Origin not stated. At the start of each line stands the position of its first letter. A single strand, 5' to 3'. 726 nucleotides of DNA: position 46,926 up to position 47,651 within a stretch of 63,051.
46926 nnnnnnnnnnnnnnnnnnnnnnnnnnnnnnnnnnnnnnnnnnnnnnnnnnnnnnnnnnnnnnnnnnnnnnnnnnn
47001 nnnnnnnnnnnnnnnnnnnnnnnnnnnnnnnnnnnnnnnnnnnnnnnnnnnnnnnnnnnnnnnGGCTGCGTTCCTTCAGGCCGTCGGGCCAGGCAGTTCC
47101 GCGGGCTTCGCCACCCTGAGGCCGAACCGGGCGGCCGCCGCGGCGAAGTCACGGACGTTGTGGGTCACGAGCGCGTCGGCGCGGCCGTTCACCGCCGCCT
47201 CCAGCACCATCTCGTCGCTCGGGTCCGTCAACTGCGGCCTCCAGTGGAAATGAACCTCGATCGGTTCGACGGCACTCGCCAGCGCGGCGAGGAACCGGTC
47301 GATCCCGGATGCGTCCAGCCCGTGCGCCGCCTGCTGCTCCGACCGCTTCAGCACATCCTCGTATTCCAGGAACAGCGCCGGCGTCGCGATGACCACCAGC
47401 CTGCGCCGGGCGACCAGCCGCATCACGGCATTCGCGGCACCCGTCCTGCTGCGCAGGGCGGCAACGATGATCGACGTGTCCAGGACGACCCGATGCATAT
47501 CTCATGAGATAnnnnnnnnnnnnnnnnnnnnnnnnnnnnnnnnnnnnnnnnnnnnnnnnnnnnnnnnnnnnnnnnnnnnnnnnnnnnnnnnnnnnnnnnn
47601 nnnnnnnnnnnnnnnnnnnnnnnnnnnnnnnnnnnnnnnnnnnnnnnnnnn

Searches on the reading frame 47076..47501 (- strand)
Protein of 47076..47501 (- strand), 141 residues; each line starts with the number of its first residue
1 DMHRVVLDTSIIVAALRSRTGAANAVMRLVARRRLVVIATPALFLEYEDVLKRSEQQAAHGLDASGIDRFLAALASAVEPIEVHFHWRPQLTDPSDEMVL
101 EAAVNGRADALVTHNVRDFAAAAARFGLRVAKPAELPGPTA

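Call 59: search_protein_families(library=pfam, proteins=[window:47076-47501:-], max_evalue=0.0001)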
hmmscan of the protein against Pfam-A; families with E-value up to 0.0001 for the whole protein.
window:47076-47501:- (141 aa): 1 family
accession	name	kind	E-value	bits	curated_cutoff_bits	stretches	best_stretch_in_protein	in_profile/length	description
PF13470.12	PIN_3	-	1.9e-23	83.9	27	1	4-117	1-115/115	PIN domain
